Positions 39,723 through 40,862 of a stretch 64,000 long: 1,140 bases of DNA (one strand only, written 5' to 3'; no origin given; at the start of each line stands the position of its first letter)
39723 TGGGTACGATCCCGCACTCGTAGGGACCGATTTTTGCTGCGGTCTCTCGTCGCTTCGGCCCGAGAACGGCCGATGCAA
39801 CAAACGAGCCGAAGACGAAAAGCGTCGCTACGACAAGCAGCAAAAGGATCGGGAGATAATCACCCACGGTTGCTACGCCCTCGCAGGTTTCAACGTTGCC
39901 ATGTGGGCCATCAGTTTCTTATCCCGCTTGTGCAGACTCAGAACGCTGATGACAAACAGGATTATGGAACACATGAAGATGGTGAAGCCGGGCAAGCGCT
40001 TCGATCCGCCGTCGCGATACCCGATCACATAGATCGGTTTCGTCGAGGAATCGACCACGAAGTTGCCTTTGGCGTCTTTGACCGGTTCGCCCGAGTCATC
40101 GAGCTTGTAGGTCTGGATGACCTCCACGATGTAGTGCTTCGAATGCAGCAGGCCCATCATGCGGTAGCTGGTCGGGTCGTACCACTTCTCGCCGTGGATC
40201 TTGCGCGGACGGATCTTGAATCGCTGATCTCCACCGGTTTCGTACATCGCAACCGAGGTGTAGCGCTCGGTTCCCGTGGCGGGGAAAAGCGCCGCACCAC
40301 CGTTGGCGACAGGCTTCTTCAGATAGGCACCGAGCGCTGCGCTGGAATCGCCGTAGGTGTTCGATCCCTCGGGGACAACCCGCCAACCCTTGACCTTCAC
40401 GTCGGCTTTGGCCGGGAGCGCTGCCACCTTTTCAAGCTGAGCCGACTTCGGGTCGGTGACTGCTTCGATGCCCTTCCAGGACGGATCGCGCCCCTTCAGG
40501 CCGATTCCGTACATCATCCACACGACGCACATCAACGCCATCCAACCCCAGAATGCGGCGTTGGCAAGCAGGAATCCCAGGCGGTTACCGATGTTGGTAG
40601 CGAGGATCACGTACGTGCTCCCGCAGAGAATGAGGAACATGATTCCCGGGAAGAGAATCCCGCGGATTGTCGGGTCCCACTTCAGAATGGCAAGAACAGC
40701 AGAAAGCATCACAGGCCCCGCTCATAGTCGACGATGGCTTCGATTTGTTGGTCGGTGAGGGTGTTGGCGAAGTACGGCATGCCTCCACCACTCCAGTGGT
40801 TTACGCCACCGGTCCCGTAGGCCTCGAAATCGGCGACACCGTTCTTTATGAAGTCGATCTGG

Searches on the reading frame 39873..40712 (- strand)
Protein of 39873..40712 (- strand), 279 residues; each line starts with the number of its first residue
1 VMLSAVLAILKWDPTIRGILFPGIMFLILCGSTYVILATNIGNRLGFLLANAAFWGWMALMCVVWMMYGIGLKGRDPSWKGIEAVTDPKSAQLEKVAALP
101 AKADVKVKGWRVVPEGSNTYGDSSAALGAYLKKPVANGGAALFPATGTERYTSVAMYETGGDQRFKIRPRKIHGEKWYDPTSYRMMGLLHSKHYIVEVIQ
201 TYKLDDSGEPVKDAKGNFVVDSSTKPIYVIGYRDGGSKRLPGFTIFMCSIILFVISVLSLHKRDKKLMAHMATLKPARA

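Call 4: search_protein_families(library=pfam, proteins=[window:39873-40712:-])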
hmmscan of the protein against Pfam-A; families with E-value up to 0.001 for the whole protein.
window:39873-40712:- (279 aa): 0 families

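Call 10: find_encoding_contigs(protein=window:39873-40712:-, flank=10000, max_places=6)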
Protein window:39873-40712:- (279 aa): no gene with exactly this product is on record in the collection.

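Call 46: search_solved_structures(query=window:39873-40712:-, max_evalue=1)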
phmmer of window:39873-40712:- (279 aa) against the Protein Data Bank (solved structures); distinct sequences matched with E-value up to 1: 0.

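Call 48: find_homologous_proteins(query=window:39873-40712:-, max_evalue=0.001)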
Query window:39873-40712:- (279 aa): 130 proteins with E <= 0.001 among 1430 candidates; the best 120 are listed.
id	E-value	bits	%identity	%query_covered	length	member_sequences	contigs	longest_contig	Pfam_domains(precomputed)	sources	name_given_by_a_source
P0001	8.6e-186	634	100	100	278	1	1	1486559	-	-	-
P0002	2.5e-159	547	85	100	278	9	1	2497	-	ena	-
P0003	5.1e-144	497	77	100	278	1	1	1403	-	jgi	jgi:hypothetical protein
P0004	1.0e-143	496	78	95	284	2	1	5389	-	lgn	-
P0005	1.6e-140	485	75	100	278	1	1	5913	-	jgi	jgi:hypothetical protein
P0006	1.2e-138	479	74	100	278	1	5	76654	-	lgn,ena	-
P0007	2.3e-138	478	80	94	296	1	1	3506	-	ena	-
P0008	1.3e-137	476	74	100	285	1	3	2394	-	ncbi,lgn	-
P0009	3.9e-132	458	72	100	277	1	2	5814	-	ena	-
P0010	1.3e-130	453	70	100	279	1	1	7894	-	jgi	jgi:hypothetical protein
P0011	8.8e-109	381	60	100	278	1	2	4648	-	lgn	-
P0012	3.0e-102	360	59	100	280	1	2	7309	-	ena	-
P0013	1.4e-101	358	59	100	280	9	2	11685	-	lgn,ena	-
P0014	2.0e-101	357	59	99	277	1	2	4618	-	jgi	jgi:hypothetical protein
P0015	5.7e-101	356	57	100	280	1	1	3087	-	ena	-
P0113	5.8e-27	113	34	84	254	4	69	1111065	-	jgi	jgi:hypothetical protein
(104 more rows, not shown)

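Call 49: find_encoding_contigs(protein=P0001, flank=2000, max_places=2)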
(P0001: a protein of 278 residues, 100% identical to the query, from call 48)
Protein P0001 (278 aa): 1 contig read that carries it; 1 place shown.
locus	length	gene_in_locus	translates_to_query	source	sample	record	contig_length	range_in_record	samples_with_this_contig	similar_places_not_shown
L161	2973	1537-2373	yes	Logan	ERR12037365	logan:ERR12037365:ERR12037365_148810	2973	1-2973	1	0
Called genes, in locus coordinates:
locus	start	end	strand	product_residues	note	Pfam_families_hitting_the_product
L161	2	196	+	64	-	?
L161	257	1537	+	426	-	PF00034:Cytochrom_C, PF13442:Cytochrome_CBB3 (weak), PF00034:Cytochrom_C (weak), PF13442:Cytochrome_CBB3 (weak)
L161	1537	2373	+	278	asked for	-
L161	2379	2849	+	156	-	PF00507:Oxidored_q4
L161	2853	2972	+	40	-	?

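Call 50: find_encoding_contigs(protein=P0113, flank=10000, max_places=2)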
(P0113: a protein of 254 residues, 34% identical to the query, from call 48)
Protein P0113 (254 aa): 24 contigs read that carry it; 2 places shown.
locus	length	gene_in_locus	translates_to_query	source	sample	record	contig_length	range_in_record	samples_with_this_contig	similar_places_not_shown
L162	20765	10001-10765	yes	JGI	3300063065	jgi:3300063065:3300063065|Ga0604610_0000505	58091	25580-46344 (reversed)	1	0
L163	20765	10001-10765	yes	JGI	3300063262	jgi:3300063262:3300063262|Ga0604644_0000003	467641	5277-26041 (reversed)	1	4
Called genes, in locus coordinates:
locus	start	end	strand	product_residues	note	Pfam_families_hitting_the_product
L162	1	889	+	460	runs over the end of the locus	PF13458:Peripla_BP_6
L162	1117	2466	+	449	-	PF13458:Peripla_BP_6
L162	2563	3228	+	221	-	PF12147:Methyltransf_20 (weak)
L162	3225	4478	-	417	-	PF00070:Pyr_redox (faint), PF00890:FAD_binding_2 (weak), PF01266:DAO, PF01494:FAD_binding_3, PF05834:Lycopene_cycl (weak), PF07992:Pyr_redox_2, PF12831:FAD_oxidored (weak), PF13450:NAD_binding_8 (weak), +2 more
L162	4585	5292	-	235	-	PF00034:Cytochrom_C, PF13442:Cytochrome_CBB3 (weak)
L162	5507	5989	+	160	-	-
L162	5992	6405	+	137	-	PF13187:Fer4_9 (faint), PF13484:Fer4_16 (faint), PF14697:Fer4_21 (faint), PF13237:Fer4_10 (faint), PF12797:Fer4_2 (faint), PF12837:Fer4_6 (faint), PF12838:Fer4_7, PF00037:Fer4 (weak)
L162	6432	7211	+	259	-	PF00033:Cytochrome_B, PF14358:DUF4405 (weak), PF13631:Cytochrom_B_N_2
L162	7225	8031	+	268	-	PF00032:Cytochrom_B_C (weak)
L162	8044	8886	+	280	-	PF00355:Rieske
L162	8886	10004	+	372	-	PF00034:Cytochrom_C, PF13442:Cytochrome_CBB3, PF00034:Cytochrom_C (weak)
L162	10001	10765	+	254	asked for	-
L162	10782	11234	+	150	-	PF00507:Oxidored_q4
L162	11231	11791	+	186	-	PF01058:Oxidored_q6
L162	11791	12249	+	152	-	PF00329:Complex1_30kDa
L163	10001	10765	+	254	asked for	-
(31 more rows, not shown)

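Call 69: search_protein_families(library=ncbifam, proteins=[window:39873-40712:-], max_evalue=0.001)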
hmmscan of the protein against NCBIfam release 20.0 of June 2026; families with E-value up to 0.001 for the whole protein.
window:39873-40712:- (279 aa): 0 families

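Call 71: predict_structure(alignment_id=A1)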
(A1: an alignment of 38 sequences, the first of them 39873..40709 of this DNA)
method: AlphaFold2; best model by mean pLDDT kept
length: 278 residues; sequences in the alignment: 38
mean_pLDDT: 79.5   pTM: 0.62
mean pLDDT of the five models: 79.5, 75.6, 75.4, 75.1, 74.2
residues with pLDDT >= 90: 65; 70-90: 149; 50-70: 55; < 50: 9
segments of 3 or more residues with pLDDT < 50: 1-3
pLDDT, mean of each block of 10 residues (from residue 1): 51 66 70 63 78 89 83 86 89 80 79 90 92 85 83 89 61 64 57 91 87 88 90 82 92 91 83 64
secondary structure, 60 per line:
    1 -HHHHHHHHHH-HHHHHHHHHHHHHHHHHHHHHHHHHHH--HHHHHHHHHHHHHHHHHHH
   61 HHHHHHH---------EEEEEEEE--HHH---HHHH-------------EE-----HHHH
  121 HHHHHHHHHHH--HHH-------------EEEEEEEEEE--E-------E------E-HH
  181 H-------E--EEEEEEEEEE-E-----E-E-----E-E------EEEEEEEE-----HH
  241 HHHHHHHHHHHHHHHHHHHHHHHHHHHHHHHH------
elements in order: H2-11 H13-39 H42-67 E77-84 H93-96 H117-131 E150-159 E192-201 E226-233 H239-272

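Call 73: fold_search(model_id=the predicted structure, library=pdb)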
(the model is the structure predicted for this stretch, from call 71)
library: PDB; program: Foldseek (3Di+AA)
matches with E <= 10: 270; with E <= 0.001: 0
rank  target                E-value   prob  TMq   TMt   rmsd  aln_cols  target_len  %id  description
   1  7ztq                  1.7e-01  0.08  0.10  0.11  25.5       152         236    7  Crystal structure of the carotenoid-binding protein domain from silkworm Bombyx mori (BmCBP) in the apoform (released 2022-10-26)
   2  7pub_IA               3.0e-01  0.11  0.08  0.04  19.2       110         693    7  Late assembly intermediate of the Trypanosoma brucei mitoribosomal small subunit (released 2022-05-04)
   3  6hmj_D                3.4e-01  0.06  0.15  0.13  19.2       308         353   12  Structure of an RNA-binding Light-Oxygen-Voltage Receptor (released 2019-08-28)
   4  7s5o_A                4.1e-01  0.47  0.14  0.23   6.8        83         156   18  Crystal structure of Cytochrome c' beta from Nitrosomonas europaea ATCC 19718 (released 2022-03-30)
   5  3igy                  6.2e-01  0.77  0.09  0.05   4.4        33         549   39  Crystal structures of Leishmania mexicana phosphoglycerate mutase at high cobalt concentrations (released 2009-10-27)
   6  7zvr                  6.2e-01  0.06  0.10  0.11  27.8       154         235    8  Crystal structure of the carotenoid-binding protein domain from silkworm Bombyx mori (BmCBP) complexed with zeaxanthin (released 2022-10-26)
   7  5msg_A                6.2e-01  0.03  0.10  0.05  23.7       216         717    8  Influenza B polymerase bound to vRNA promoter and capped RNA primer (released 2017-02-08)
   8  3nvl_A                6.6e-01  0.77  0.08  0.04   4.8        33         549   42  Crystal Structure of Phosphoglycerate Mutase from Trypanosoma brucei (released 2011-07-27)
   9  7cbm_DA               6.6e-01  0.28  0.13  0.09  18.4        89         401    3  Cryo-EM structure of the flagellar distal rod with partial hook from Salmonella (released 2021-04-28)
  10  3otl_B                6.6e-01  0.02  0.08  0.13  20.2       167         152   11  Three-dimensional Structure of the putative uncharacterized protein from Rhizobium leguminosarum at the resolution 1.9 (released 2010-09-22)
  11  7s5o_C                7.0e-01  0.38  0.14  0.23   6.9        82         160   17  Crystal structure of Cytochrome c' beta from Nitrosomonas europaea ATCC 19718 (released 2022-03-30)
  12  6n4v_A                7.8e-01  0.02  0.11  0.12  25.3       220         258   12  CryoEM structure of Leviviridae PP7 WT coat protein dimer capsid (PP7PP7-WT) (released 2019-04-03)
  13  4iu2_B                8.3e-01  0.16  0.13  0.14   7.2        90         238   12  Cohesin-dockerin -X domain complex from Ruminococcus flavefacience (released 2013-04-24)
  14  6o9w_A                8.8e-01  0.06  0.10  0.12  24.2       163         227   10  Crystal structure of Staphylococcus aureus BlaR1 antibiotic-sensor domain in complex with avibactam (released 2020-06-10)
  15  6ldm_A                9.9e-01  0.87  0.08  0.12   1.1        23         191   30  Structural basis of G-quadruplex DNA recognition by the yeast telomeric protein Rap1 (released 2020-03-18)
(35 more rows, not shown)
